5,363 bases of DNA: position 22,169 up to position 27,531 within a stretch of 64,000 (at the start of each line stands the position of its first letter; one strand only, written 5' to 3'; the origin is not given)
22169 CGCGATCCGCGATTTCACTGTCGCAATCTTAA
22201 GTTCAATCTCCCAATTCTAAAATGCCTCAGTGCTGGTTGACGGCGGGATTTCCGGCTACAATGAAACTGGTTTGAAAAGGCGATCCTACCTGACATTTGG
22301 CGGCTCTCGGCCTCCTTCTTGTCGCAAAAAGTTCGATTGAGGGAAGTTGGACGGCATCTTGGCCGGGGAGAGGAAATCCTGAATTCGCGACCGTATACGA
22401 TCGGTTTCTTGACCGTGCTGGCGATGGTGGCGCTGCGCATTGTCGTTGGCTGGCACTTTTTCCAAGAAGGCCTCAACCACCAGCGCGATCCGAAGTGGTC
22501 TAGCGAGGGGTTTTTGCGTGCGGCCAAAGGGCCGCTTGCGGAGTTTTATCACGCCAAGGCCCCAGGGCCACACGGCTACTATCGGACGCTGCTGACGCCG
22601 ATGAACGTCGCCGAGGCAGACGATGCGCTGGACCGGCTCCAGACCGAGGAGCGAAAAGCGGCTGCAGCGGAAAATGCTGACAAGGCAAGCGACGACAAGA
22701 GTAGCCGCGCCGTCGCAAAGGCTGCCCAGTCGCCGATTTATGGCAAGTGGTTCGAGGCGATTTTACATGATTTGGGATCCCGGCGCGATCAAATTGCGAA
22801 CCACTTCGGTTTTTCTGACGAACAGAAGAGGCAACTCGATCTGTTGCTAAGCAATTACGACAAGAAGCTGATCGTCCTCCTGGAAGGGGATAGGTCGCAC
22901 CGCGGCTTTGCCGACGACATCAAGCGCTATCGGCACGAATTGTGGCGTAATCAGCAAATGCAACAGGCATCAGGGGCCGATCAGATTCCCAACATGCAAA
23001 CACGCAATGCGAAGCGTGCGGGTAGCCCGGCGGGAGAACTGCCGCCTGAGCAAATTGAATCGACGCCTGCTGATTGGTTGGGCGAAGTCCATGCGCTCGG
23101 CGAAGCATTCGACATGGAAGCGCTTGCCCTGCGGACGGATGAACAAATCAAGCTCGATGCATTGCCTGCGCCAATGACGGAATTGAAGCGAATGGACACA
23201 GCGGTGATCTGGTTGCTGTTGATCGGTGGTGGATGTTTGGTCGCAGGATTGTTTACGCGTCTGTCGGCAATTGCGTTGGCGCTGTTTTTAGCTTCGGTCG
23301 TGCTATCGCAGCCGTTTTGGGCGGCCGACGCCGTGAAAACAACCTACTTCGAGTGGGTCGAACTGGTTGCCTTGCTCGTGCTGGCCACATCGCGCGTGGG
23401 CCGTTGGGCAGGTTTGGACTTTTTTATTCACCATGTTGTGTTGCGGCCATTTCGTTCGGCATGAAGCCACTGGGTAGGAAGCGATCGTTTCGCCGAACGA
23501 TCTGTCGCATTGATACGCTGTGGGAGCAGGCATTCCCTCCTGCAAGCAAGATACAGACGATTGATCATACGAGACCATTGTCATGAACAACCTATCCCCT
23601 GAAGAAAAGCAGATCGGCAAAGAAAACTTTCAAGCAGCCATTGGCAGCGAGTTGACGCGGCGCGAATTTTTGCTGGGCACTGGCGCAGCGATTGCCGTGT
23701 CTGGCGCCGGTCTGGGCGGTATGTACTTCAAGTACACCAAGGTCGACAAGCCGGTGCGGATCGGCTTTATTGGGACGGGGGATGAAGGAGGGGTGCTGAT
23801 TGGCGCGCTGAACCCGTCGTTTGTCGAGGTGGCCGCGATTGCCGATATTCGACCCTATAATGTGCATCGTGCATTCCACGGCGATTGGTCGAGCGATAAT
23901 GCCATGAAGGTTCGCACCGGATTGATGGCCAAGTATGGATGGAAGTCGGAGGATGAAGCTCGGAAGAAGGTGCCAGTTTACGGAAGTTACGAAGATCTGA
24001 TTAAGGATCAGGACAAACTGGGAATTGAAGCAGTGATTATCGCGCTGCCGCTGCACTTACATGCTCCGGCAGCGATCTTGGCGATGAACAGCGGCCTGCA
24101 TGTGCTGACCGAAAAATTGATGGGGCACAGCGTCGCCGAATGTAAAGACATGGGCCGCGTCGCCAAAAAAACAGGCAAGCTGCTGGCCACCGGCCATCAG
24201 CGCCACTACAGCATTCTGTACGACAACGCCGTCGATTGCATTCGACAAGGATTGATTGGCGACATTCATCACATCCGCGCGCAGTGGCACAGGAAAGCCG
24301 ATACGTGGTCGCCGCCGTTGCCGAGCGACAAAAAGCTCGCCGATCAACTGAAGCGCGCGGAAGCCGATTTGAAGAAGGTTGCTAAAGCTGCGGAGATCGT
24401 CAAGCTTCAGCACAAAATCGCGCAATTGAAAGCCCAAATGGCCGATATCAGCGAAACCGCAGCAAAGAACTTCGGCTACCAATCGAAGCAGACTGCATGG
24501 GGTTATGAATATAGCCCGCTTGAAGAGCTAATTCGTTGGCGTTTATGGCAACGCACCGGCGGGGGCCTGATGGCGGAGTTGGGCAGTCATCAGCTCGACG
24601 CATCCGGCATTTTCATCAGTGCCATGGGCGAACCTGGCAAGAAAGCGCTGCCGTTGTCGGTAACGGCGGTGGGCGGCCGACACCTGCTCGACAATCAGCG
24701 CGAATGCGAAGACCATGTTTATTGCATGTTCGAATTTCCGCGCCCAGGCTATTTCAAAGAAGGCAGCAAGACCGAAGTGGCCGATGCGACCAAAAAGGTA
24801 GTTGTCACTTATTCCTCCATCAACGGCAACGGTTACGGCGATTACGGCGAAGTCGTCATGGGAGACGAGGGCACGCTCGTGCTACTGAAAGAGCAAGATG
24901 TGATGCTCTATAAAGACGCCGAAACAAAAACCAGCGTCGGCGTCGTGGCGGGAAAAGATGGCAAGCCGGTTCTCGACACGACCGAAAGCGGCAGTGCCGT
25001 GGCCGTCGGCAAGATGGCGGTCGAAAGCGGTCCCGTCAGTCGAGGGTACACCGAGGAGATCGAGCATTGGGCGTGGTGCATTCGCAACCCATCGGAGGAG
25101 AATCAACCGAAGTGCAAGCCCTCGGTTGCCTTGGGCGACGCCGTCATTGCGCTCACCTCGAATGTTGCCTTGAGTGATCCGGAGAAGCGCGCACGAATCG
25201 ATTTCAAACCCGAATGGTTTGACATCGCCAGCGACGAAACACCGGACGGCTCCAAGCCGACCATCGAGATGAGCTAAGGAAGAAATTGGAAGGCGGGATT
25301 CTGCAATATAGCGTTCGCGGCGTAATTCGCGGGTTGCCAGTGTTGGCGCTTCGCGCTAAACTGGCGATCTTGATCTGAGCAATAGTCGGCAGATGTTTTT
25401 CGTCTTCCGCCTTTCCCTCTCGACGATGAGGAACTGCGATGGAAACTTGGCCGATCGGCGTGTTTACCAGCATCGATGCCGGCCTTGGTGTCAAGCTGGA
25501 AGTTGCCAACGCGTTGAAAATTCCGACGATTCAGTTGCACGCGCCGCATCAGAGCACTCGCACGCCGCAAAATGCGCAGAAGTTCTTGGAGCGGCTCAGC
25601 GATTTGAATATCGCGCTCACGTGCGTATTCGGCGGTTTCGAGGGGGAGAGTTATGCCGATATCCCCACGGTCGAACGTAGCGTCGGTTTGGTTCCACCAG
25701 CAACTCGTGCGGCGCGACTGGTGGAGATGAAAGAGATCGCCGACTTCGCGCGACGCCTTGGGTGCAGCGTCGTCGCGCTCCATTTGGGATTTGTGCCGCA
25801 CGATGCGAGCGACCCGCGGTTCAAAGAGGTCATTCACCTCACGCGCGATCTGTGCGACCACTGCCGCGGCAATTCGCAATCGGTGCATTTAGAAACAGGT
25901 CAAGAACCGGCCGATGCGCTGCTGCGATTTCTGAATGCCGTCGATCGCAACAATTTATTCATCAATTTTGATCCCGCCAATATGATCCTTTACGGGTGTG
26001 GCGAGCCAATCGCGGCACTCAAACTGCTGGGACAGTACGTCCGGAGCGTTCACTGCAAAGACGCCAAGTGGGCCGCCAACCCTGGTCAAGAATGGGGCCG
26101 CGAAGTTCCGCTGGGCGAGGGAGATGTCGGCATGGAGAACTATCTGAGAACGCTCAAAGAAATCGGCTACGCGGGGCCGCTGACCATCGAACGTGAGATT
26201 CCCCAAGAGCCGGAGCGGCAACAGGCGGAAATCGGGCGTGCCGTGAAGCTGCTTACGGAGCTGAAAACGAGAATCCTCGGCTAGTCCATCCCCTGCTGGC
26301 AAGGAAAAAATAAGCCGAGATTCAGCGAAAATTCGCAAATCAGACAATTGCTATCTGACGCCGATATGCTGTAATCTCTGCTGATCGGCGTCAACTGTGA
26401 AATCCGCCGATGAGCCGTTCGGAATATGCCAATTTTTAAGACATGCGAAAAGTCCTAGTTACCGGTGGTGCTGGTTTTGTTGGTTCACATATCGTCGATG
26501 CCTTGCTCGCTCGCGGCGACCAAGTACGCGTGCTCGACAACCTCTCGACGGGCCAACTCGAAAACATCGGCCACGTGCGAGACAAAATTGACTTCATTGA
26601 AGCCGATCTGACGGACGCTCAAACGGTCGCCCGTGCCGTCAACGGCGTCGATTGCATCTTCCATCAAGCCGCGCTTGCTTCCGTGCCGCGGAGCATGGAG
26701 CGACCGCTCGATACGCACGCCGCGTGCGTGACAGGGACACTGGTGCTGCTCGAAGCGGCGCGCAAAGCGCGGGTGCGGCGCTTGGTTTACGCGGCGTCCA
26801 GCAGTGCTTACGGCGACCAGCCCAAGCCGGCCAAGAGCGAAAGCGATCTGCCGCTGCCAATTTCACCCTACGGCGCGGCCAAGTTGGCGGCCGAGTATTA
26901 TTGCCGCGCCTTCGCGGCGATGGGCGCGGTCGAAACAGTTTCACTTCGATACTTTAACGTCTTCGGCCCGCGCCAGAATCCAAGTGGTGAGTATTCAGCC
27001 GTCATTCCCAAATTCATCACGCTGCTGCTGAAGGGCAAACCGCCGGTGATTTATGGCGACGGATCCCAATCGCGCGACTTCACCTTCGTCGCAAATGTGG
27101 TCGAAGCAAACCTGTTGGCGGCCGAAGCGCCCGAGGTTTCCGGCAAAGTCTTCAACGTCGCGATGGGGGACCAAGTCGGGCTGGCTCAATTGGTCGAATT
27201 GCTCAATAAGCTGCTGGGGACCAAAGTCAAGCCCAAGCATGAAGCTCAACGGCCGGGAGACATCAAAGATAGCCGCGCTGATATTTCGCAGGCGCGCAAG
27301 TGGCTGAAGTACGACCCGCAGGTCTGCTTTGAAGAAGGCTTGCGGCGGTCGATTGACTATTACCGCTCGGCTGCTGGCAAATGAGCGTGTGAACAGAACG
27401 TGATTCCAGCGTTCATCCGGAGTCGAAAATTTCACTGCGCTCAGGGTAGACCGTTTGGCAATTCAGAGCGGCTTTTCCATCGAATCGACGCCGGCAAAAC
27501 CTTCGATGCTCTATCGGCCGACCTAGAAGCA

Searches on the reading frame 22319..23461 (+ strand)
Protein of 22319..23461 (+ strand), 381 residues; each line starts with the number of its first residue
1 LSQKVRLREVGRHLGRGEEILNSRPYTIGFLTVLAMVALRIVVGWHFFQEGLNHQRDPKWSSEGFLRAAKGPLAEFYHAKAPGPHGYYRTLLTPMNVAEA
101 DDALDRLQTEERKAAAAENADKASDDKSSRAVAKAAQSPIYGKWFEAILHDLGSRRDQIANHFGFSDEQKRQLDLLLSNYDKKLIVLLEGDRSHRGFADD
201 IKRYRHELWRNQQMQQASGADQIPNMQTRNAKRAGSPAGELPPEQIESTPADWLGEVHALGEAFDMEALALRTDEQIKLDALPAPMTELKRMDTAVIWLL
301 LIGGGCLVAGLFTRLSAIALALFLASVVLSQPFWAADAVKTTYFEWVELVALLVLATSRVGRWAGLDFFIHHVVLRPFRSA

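Call 38: search_protein_families(library=pfam, proteins=[window:22319-23461:+], max_evalue=0.00001)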
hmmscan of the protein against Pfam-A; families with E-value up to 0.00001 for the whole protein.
window:22319-23461:+ (381 aa): 1 family
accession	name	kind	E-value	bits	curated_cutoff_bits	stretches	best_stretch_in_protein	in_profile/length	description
PF07681.17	DoxX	-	1.9e-06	28.8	23.6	0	293-327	45-79/85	DoxX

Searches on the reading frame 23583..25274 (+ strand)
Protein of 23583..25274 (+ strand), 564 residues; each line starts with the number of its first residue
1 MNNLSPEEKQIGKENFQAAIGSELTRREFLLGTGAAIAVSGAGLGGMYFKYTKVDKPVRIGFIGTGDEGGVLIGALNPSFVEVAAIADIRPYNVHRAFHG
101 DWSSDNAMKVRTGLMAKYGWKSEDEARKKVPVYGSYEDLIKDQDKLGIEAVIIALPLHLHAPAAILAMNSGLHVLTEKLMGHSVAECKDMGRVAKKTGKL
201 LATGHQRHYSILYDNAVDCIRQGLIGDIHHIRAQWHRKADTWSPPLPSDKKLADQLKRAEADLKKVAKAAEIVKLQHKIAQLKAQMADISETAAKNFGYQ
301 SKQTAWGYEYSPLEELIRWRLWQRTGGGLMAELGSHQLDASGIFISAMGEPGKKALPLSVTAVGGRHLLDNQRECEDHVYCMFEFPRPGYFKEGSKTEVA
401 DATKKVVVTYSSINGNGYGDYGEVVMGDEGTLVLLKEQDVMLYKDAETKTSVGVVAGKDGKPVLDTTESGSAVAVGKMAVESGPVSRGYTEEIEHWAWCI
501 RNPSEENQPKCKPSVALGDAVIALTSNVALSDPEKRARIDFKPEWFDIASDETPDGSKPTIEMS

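Call 38: search_protein_families(library=pfam, proteins=[window:23583-25274:+], max_evalue=0.00001)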
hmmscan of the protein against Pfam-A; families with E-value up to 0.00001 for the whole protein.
window:23583-25274:+ (564 aa): 2 families
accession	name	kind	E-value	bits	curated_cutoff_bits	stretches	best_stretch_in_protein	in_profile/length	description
PF01408.29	GFO_IDH_MocA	-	1.9e-13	51.6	24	1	59-205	2-120/120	Oxidoreductase family, NAD-binding Rossmann fold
PF22725.1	GFO_IDH_MocA_C3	-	1.5e-07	31.9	27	0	316-387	32-94/124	GFO/IDH/MocA C-terminal domain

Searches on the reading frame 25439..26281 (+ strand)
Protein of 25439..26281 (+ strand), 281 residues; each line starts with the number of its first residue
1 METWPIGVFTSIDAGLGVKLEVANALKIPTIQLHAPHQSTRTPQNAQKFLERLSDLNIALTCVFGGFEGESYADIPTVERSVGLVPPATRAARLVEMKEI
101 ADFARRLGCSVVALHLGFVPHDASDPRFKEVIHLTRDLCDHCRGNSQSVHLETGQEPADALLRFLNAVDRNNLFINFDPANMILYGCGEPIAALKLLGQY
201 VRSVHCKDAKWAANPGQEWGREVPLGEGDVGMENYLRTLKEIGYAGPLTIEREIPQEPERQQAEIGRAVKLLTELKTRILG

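Call 38: search_protein_families(library=pfam, proteins=[window:25439-26281:+], max_evalue=0.00001)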
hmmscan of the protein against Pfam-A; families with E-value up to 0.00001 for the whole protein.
window:25439-26281:+ (281 aa): 1 family
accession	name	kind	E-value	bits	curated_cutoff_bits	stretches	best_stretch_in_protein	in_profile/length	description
PF01261.30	AP_endonuc_2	-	3.4e-32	112.6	31.1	1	23-262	4-238/249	Xylose isomerase-like TIM barrel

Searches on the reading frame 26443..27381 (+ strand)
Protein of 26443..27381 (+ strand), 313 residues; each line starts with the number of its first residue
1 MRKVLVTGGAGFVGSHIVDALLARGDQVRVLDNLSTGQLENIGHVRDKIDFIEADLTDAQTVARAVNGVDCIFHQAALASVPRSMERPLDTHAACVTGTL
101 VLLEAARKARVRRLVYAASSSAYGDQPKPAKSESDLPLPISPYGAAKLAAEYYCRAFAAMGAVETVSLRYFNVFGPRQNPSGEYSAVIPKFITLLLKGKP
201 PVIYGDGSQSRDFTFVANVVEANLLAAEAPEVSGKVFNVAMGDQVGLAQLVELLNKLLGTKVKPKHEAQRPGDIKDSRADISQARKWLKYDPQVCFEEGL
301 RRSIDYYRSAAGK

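Call 38: search_protein_families(library=pfam, proteins=[window:26443-27381:+], max_evalue=0.00001)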
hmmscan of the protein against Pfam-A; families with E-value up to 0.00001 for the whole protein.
window:26443-27381:+ (313 aa): 9 families
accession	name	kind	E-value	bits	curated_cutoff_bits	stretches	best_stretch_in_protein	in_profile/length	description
PF01370.27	Epimerase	-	3.4e-67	226.8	20.9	1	4-240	1-240/240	NAD dependent epimerase/dehydratase family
PF16363.11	GDP_Man_Dehyd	-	1.1e-56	193.1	27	1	5-302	1-331/332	GDP-mannose 4,6 dehydratase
PF01073.25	3Beta_HSD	-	3.1e-30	105.6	22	1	5-229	1-231/280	3-beta hydroxysteroid dehydrogenase/isomerase family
PF02719.21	Polysacc_synt_2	-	1.5e-19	70.8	20.2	1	4-266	1-256/293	Polysaccharide biosynthesis protein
PF13460.12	NAD_binding_10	-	1.3e-14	54.9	27.2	1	8-156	1-133/184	NAD(P)H-binding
PF04321.23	RmlD_sub_bind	-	9.1e-12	45.1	27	1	3-174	2-152/287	RmlD substrate binding domain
PF07993.18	NAD_binding_4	-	2.9e-11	43.4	20.1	1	6-222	1-257/258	Male sterility protein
PF05368.20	NmrA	-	7.4e-08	32.8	27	1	3-118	4-106/298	NmrA-like family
PF00106.31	adh_short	-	9.5e-06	25.7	26.6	0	3-70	2-72/195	short chain dehydrogenase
